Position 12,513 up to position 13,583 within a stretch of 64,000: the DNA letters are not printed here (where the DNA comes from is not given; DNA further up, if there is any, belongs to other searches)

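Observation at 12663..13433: Low-GC foreign gene inserted exactly between two gene-converted beta-helix paralogs; contains an HEPN-like R-x5-H motif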

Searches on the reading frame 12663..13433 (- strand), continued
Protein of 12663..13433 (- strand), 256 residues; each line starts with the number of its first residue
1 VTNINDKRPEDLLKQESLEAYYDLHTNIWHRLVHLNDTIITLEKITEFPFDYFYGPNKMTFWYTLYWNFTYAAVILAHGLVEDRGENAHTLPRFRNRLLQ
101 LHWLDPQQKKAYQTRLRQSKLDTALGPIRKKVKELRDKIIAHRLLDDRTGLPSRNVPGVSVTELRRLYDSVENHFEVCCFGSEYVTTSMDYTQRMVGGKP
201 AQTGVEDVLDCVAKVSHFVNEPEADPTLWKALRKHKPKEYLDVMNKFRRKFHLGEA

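Call 29: find_encoding_contigs(protein=P0062, flank=8000, max_places=2)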
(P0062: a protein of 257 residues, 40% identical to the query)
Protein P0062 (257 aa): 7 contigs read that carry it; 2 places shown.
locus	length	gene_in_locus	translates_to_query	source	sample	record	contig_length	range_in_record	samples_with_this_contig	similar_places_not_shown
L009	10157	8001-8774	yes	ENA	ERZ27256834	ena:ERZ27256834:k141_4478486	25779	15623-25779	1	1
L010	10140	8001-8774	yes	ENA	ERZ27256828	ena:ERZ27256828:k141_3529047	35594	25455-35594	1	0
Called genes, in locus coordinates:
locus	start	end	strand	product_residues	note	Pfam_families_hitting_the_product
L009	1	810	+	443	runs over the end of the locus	PF00916:Sulfate_transp (weak), PF00860:Xan_ur_permease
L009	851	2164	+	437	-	PF01408:GFO_IDH_MocA, PF19051:GFO_IDH_MocA_C2, PF22725:GFO_IDH_MocA_C3 (weak)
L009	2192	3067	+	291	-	PF01048:PNP_UDP_1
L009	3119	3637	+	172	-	-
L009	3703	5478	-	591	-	PF06418:CTP_synth_N, PF00117:GATase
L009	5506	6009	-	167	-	-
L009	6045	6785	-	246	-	PF02348:CTP_transf_3, PF12804:NTP_transf_3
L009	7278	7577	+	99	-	PF04313:HSDR_N (weak)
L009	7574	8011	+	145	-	-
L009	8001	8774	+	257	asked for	-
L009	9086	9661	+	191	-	PF26887:Phage_T4_End_IV (weak)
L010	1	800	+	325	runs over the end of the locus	PF06574:FAD_syn, PF01687:Flavokinase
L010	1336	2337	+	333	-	PF01368:DHH, PF02272:DHHA1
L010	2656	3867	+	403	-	-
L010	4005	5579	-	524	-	PF00404:Dockerin_1 (faint)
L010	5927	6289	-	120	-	-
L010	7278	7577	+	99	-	PF04313:HSDR_N (weak)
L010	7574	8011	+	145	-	-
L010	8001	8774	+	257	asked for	-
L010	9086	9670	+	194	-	PF26887:Phage_T4_End_IV (weak)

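Call 34: fold_search(model_id=the predicted structure, library=pdb)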
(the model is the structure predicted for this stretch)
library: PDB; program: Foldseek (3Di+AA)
matches with E <= 10: 28; with E <= 0.001: 0
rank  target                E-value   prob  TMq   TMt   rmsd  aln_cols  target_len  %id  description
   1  5m4y_C                1.2e+00  0.11  0.17  0.23  17.7       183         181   11  Crystal structure of the Sec3/Sso2 complex at 2.20 angstrom resolution (released 2017-02-08)
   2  5m4y_E                1.9e+00  0.08  0.17  0.22  17.8       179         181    9  Crystal structure of the Sec3/Sso2 complex at 2.20 angstrom resolution (released 2017-02-08)
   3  5lg4_A                2.0e+00  0.18  0.25  0.33  16.8       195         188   11  Crystal structure of the Sec3/Sso2 complex at 2.9 angstrom resolution (released 2017-02-08)
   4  8w6e_B                2.1e+00  0.33  0.33  0.46   8.1       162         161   18  De novo design of HBC599 binder (released 2024-11-27)
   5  1fio                  2.7e+00  0.09  0.22  0.29  18.4       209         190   15  CRYSTAL STRUCTURE OF YEAST T-SNARE PROTEIN SSO1 (released 2000-10-11)
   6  5m4y_A                3.0e+00  0.06  0.17  0.24  17.7       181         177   10  Crystal structure of the Sec3/Sso2 complex at 2.20 angstrom resolution (released 2017-02-08)
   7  2b0h_MODEL_1_A        3.8e+00  0.08  0.18  0.30  14.7       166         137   15  Solution structure of VBS3 fragment of talin (released 2006-01-17)
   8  2iy4_A                4.0e+00  0.07  0.19  0.28  20.7       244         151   10  X-ray structure of Dps from Listeria monocytogenes (released 2007-01-02)
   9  7xsj_B                5.4e+00  0.04  0.18  0.21  18.2       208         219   12  The structure of the Mint1/Munc18-1/syntaxin-1 complex (released 2022-11-16)
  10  3lg7_A                6.3e+00  0.08  0.22  0.38  12.5       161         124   12  Crystal structure of HIV epitope-scaffold 4E10_S0_1EZ3A_002_C (released 2010-09-22)
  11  3t6g_D                6.3e+00  0.05  0.16  0.28  12.6       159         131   11  Structure of the complex between NSP3 (SHEP1) and p130Cas (released 2011-11-23)
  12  4uiq_B                6.3e+00  0.02  0.14  0.19  14.4       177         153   12  Isolated globin domain of the Bordetella pertussis globin-coupled sensor with a heme at the dimer interface (released 2016-04-13)
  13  5ghe                  6.3e+00  0.02  0.14  0.10  23.4       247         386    8  Crystal Structure of Bacillus thuringiensis Cry6Aa2 Protoxin (released 2016-08-03)
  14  5yep_B                6.9e+00  0.08  0.25  0.40   8.7       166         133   14  Crystal structure of SO_3166-SO_3165 from Shewanella oneidensis (released 2018-03-28)
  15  3lg7_C                6.9e+00  0.06  0.20  0.36  12.9       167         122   12  Crystal structure of HIV epitope-scaffold 4E10_S0_1EZ3A_002_C (released 2010-09-22)
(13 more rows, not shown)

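Call 35: find_encoding_contigs(protein=P0003, flank=10000, max_places=6)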
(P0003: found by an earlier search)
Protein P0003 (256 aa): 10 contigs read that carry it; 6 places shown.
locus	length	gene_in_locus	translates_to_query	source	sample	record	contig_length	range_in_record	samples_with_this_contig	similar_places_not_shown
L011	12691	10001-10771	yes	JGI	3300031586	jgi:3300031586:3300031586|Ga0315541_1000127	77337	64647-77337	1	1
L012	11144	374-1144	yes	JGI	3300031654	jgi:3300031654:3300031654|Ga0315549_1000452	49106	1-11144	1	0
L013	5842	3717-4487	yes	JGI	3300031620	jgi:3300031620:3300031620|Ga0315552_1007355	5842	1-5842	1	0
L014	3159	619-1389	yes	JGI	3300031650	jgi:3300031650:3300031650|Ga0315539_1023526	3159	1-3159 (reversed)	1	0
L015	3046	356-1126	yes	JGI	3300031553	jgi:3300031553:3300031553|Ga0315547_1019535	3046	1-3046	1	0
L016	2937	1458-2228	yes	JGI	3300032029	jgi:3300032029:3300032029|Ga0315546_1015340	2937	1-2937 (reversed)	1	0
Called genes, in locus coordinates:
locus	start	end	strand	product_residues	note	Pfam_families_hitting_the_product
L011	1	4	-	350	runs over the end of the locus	PF02912:Phe_tRNA-synt_N, PF01409:tRNA-synt_2d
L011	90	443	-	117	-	PF00453:Ribosomal_L20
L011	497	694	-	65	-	PF01632:Ribosomal_L35p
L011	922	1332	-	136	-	PF05198:IF3_N, PF00707:IF3_C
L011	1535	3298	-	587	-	PF07973:tRNA_SAD, PF00587:tRNA-synt_2b, PF03129:HGTP_anticodon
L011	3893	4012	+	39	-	-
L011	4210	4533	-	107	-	-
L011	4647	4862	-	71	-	-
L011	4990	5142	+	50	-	-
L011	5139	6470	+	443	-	PF00375:SDF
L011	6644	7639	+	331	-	PF00248:Aldo_ket_red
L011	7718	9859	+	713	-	PF22842:Pel9A-like_beta_helix (weak), PF05048:NosD (faint), PF13229:Beta_helix (weak)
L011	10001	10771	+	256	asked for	-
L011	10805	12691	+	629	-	?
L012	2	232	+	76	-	?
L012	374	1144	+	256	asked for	-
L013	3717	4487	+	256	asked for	-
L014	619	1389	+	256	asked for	-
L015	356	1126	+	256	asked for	-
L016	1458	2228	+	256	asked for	-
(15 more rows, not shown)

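Call 36: find_encoding_contigs(protein=P0046, flank=5000, max_places=3)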
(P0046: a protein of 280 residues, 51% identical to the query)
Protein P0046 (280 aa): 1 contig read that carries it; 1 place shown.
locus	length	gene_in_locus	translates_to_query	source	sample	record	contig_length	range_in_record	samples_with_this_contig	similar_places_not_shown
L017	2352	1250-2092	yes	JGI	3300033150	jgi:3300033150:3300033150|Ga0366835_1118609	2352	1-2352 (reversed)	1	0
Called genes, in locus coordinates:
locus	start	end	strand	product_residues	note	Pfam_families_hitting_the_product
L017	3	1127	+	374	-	?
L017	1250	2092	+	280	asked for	-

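Call 46: find_encoding_contigs(protein=P0056, flank=6000, max_places=2)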
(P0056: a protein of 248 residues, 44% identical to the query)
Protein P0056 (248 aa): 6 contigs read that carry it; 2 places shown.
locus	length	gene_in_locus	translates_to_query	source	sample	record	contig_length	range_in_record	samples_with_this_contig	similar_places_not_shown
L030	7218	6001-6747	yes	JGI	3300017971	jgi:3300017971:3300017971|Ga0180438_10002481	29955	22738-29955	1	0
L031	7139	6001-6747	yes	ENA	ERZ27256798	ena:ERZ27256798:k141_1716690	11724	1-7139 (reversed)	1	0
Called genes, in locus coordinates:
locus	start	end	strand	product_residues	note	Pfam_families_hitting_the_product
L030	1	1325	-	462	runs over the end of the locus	PF00390:malic, PF03949:Malic_M (weak)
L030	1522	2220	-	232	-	-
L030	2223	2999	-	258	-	-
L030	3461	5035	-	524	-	PF00149:Metallophos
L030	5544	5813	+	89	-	-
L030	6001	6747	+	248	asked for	-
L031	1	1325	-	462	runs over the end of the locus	PF00390:malic, PF03949:Malic_M (weak)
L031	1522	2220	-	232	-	-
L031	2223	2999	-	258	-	-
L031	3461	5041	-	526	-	PF00149:Metallophos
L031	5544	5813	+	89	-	-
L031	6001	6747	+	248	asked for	-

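Call 47: find_encoding_contigs(protein=P0059, flank=6000, max_places=2)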
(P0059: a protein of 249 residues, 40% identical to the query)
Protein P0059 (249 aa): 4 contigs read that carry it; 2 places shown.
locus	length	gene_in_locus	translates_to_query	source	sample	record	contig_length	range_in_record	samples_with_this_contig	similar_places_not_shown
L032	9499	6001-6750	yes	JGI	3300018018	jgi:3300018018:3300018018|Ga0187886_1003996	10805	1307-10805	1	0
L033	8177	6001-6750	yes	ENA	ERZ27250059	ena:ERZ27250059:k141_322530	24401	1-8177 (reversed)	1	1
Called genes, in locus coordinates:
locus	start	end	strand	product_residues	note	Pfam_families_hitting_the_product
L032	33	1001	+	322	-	PF01966:HD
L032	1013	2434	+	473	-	PF13742:tRNA_anti_2, PF01336:tRNA_anti-codon, PF02601:Exonuc_VII_L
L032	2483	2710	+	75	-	PF02609:Exonuc_VII_S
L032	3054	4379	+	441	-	PF00860:Xan_ur_permease, PF00916:Sulfate_transp (weak)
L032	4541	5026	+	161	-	PF20603:Bact_hydrolase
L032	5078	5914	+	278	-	-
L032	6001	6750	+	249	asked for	-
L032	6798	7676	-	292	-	PF16697:Yop-YscD_cpl, PF00498:FHA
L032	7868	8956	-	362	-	PF13676:TIR_2 (weak)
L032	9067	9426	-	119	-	-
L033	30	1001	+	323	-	PF01966:HD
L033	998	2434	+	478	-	PF13742:tRNA_anti_2, PF01336:tRNA_anti-codon, PF02601:Exonuc_VII_L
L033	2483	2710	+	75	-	PF02609:Exonuc_VII_S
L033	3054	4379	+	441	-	PF00860:Xan_ur_permease, PF00916:Sulfate_transp (weak)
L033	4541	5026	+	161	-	PF20603:Bact_hydrolase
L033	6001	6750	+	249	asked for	-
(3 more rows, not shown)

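Call 48: find_encoding_contigs(protein=P0058, flank=6000, max_places=2)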
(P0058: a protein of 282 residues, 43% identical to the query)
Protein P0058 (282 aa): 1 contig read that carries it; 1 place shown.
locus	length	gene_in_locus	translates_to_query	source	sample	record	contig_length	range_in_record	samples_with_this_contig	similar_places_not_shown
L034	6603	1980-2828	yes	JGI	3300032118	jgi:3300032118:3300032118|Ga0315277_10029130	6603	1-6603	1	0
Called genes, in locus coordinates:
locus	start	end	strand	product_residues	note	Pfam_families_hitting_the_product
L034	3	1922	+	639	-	?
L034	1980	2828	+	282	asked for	-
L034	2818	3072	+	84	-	-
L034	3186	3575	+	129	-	PF02261:Asp_decarbox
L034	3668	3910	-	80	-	-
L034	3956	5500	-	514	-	PF16402:DUF5010, PF16317:Glyco_hydro_99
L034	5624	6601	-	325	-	?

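Call 49: search_protein_families(library=padloc, alignment_id=A2, max_evalue=0.01)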
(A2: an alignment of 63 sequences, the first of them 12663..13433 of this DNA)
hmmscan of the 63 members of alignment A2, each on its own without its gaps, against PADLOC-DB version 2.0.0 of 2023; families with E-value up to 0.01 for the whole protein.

A. member 1, window:12663-13433:- (256 aa): 0 families

B. families by the number of members that match (of 63 scanned): 3 families
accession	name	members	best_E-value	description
PDLC01834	CARF2--CARF_HEPN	1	0.0008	-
PDLC01839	CARF2--CARF_HEPN_CARF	1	0.0064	-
PDLC01987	CARF_m5--CARF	1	0.0087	-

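Call 53: search_dna_similar(query=window:12663-13433:-, collection=plasmids, mode=protein, max_evalue=0.001, max_rows=15)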
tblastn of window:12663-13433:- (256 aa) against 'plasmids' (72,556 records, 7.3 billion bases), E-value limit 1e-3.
No match.

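Call 54: search_dna_similar(query=window:12663-13433:-, collection=phages, mode=protein, max_evalue=0.001, max_rows=15)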
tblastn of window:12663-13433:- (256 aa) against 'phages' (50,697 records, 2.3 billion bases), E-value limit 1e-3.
No match.

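Call 59: find_related_loci(query=A3, collection=metagenome_contigs, flank=6000)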
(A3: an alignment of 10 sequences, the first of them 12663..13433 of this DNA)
Query A3 (256 aa) in metagenome_contigs; peptide patterns used: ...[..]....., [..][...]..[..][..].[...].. (x = any residue, [..] = any of these).
311 stretches matched a pattern; 56 encode a relative of the query (tblastn E <= 1e-3); 56 distinct loci.
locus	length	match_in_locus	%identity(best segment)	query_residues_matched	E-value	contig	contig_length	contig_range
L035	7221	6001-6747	44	1-256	1e-71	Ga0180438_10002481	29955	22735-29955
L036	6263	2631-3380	45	4-256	2e-69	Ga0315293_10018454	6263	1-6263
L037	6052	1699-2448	42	3-256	3e-69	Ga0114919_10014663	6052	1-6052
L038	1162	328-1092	41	1-256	1e-72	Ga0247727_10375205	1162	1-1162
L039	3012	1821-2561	42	3-253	1e-66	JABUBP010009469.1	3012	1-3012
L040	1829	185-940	43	3-256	3e-68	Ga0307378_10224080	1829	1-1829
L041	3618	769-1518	42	3-256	1e-65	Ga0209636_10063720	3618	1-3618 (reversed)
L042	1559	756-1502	40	3-256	4e-68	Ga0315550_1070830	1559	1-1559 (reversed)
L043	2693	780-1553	42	4-256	9e-66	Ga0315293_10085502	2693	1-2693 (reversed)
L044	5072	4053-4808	41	1-256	3e-65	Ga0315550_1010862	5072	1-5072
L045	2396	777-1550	42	4-256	1e-65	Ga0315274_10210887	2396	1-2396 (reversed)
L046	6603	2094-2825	43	10-256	4e-64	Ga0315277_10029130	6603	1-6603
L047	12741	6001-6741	40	7-256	1e-63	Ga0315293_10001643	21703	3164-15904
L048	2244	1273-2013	41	3-253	6e-65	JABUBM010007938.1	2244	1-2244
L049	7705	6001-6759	39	1-256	2e-63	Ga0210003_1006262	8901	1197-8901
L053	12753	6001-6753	39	3-256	1e-62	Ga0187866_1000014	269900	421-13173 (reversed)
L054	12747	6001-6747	42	3-256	1e-62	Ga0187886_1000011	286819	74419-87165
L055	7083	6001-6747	40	1-253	1e-62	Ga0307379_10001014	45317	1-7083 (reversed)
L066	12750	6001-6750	39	1-256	2e-58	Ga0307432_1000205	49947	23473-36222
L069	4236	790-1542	36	1-256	2e-56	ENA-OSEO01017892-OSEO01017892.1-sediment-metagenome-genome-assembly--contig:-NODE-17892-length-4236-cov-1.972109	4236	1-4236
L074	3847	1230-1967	38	4-256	9e-55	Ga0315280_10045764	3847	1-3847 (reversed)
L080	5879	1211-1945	37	3-256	9e-51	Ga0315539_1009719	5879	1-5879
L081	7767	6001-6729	39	4-254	3e-48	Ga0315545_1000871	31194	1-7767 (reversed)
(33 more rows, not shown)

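Call 60: find_related_loci(query=A3, collection=viral_contigs, flank=6000)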
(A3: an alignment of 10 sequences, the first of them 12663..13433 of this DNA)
Query A3 (256 aa) in viral_contigs; peptide patterns used: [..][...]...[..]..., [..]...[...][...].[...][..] (x = any residue, [..] = any of these).
81 stretches matched a pattern, but none encodes a relative of the query by tblastn (E <= 1e-3).
